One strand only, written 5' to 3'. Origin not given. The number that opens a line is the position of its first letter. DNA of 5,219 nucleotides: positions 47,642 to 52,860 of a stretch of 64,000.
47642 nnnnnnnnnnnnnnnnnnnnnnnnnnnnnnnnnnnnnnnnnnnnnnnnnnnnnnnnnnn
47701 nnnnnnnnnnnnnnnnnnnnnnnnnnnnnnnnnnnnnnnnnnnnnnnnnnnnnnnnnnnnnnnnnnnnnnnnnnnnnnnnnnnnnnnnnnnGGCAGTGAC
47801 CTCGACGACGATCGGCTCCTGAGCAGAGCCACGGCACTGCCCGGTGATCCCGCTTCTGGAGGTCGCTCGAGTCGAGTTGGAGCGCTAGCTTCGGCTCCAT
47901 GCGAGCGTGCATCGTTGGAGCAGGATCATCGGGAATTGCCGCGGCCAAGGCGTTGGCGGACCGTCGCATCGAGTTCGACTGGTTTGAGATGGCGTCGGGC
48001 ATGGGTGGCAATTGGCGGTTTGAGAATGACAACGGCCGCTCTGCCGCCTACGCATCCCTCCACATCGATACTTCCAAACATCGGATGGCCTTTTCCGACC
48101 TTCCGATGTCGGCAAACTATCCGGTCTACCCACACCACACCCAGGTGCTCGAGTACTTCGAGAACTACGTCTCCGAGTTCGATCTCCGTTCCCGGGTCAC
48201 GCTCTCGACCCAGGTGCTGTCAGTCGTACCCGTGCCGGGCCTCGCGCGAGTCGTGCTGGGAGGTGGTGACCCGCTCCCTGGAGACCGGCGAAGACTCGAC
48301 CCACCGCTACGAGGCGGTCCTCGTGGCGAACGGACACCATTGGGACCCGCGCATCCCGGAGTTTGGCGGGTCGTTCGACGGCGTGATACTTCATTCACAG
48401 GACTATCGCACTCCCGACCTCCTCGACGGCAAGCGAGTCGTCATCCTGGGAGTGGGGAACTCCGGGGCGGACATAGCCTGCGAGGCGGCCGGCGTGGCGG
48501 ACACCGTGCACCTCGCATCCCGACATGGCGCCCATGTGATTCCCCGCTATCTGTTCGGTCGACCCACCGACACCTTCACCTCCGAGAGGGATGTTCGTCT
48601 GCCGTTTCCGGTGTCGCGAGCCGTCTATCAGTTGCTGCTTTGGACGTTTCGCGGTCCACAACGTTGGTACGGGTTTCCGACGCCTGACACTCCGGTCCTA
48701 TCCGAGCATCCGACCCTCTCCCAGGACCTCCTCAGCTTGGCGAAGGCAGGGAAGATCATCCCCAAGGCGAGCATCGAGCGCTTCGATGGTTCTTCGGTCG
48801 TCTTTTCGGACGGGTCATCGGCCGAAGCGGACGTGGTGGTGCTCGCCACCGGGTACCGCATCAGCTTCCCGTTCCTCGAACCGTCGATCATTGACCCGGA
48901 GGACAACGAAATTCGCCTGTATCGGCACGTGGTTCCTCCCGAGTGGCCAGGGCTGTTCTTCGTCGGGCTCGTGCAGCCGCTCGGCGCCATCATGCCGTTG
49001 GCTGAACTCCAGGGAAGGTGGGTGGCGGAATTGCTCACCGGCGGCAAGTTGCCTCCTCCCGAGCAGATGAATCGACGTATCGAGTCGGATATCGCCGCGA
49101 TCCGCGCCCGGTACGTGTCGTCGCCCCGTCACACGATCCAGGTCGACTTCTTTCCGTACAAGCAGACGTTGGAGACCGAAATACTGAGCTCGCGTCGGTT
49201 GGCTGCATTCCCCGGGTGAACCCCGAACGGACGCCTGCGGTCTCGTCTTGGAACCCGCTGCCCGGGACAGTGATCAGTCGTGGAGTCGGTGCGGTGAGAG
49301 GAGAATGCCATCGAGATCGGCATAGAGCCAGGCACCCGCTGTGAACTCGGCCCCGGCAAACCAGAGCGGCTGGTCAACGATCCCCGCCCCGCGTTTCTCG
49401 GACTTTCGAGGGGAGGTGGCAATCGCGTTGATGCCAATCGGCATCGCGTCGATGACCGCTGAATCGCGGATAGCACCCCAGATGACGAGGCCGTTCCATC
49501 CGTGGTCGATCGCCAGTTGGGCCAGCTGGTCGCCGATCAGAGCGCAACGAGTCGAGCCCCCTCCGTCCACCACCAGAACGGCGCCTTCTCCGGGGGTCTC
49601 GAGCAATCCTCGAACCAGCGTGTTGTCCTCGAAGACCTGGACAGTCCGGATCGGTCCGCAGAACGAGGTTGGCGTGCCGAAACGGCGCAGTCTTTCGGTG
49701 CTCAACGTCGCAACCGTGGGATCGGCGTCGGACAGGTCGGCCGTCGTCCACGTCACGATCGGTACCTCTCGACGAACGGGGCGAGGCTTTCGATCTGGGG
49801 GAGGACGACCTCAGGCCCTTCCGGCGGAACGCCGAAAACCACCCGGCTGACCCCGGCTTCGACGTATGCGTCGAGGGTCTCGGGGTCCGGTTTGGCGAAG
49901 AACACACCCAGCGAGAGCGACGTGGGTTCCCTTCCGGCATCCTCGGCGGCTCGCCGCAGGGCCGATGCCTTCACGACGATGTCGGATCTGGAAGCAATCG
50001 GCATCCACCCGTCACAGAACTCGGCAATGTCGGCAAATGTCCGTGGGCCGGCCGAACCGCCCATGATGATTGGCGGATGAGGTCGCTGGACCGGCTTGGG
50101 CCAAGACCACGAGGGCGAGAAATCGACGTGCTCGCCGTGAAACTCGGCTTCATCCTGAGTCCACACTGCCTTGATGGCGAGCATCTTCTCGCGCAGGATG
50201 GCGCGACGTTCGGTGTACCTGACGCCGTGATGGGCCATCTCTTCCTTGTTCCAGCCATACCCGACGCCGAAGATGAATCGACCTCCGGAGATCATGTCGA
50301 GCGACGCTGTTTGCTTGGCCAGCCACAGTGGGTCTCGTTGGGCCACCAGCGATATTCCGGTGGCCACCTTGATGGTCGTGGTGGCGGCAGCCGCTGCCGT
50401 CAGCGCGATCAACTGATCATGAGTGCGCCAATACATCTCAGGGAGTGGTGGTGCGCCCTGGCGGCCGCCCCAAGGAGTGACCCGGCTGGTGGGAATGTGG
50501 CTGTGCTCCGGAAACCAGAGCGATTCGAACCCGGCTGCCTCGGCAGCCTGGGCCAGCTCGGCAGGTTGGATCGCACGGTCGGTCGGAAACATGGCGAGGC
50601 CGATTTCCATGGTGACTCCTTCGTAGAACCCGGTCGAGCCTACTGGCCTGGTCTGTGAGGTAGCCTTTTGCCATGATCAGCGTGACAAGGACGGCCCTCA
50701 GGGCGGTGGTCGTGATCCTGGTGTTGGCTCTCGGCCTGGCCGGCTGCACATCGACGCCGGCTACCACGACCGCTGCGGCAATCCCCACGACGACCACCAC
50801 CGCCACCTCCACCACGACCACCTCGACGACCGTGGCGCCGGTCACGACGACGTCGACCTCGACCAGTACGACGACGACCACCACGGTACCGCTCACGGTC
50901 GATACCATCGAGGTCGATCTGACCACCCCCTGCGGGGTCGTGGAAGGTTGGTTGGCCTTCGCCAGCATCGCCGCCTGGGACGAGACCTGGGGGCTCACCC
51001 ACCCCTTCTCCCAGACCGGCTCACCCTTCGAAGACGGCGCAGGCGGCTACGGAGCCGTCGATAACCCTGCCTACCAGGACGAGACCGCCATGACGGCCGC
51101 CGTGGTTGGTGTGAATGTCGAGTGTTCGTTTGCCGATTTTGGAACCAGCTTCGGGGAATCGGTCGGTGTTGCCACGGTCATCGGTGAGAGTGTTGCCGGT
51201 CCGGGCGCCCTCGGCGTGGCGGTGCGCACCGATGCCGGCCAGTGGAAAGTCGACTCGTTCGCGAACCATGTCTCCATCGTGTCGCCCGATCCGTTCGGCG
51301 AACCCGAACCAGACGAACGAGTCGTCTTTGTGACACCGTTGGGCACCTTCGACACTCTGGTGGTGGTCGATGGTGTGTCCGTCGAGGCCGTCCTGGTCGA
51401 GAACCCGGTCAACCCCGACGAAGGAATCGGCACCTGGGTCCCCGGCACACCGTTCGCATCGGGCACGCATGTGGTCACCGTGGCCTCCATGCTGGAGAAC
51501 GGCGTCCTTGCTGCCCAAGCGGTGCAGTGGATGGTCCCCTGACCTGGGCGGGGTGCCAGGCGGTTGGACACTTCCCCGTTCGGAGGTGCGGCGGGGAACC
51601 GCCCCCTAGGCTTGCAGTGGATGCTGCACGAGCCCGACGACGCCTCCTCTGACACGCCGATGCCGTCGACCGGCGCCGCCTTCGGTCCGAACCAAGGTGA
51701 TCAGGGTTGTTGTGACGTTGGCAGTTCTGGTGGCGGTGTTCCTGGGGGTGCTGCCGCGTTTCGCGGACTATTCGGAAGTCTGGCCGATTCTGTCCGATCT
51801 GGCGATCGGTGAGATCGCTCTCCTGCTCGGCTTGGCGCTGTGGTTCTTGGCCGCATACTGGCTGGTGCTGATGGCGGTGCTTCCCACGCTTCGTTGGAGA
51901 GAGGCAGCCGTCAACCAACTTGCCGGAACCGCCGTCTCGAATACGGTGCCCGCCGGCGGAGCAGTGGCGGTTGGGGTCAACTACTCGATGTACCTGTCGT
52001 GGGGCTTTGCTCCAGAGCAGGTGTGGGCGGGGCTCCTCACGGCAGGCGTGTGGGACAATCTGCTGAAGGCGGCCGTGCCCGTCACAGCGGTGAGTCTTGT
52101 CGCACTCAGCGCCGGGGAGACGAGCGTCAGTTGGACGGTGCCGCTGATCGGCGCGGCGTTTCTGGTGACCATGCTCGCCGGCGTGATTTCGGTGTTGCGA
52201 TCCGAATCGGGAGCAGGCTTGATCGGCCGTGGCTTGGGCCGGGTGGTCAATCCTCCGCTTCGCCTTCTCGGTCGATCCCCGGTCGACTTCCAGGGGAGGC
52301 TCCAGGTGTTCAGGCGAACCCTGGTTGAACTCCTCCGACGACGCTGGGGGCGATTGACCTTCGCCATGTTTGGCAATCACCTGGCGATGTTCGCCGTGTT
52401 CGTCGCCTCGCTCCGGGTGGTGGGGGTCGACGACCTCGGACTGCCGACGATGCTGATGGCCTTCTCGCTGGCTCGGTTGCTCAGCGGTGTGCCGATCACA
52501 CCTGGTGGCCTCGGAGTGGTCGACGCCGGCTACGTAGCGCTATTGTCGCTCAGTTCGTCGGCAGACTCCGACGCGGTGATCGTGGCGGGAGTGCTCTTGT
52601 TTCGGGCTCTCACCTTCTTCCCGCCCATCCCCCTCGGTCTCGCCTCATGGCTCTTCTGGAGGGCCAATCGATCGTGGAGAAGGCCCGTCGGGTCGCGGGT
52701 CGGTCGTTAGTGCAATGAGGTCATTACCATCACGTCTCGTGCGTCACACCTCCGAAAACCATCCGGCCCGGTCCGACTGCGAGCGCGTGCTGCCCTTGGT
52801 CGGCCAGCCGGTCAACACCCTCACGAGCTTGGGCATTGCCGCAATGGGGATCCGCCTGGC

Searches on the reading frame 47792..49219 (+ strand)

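Call 84: search_protein_families(library=pfam, proteins=[window:47792-49219:+], max_evalue=0.001)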
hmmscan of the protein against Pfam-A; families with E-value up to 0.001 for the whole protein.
window:47792-49219:+ (475 aa): 4 families
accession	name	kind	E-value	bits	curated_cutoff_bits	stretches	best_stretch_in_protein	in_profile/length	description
PF00743.25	FMO-like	-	2.1e-58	198.6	22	1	152-464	120-442/532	Flavin-binding monooxygenase-like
PF13738.12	Pyr_redox_3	-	1.7e-12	47.6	30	1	172-245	124-196/305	Pyridine nucleotide-disulphide oxidoreductase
PF07992.20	Pyr_redox_2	-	4.4e-08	33.3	26.1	1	158-242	85-171/291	Pyridine nucleotide-disulphide oxidoreductase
PF13434.12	Lys_Orn_oxgnase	-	4.6e-08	33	21.3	1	152-234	128-209/339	L-lysine 6-monooxygenase/L-ornithine 5-monooxygenase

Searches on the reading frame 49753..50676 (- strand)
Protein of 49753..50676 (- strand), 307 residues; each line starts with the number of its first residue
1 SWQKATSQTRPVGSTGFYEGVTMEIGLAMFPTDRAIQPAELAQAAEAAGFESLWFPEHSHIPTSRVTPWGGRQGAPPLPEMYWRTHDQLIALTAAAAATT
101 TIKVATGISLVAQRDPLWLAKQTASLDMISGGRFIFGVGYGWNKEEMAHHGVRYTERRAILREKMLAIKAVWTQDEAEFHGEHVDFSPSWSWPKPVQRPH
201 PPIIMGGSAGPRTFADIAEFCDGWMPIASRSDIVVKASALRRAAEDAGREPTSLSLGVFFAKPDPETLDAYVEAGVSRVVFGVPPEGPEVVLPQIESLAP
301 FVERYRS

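Call 84: search_protein_families(library=pfam, proteins=[window:49753-50676:-], max_evalue=0.001)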
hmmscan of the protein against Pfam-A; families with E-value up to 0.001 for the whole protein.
window:49753-50676:- (307 aa): 1 family
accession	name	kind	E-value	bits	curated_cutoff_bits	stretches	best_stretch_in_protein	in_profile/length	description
PF00296.26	Bac_luciferase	-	2e-46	159.3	27.9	1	39-260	26-229/314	Luciferase-like monooxygenase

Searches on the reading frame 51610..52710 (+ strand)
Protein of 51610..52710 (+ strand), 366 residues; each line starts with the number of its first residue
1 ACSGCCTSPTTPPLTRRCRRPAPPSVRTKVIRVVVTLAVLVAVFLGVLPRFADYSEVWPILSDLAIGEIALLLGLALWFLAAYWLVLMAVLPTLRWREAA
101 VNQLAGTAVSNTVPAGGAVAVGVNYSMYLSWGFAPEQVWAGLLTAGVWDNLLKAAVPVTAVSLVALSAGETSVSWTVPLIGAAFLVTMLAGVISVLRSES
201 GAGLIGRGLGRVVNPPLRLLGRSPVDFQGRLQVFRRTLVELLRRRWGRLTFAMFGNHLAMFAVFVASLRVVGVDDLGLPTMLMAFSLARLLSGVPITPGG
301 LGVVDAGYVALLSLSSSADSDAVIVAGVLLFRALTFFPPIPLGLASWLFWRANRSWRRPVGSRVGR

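Call 84: search_protein_families(library=pfam, proteins=[window:51610-52710:+], max_evalue=0.001)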
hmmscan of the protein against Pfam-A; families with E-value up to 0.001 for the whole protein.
window:51610-52710:+ (366 aa): 1 family
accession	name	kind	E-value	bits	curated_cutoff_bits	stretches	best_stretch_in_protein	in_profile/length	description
PF03706.18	LPG_synthase_TM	-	3.2e-12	47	33.4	1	37-343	3-302/302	Lysylphosphatidylglycerol synthase TM region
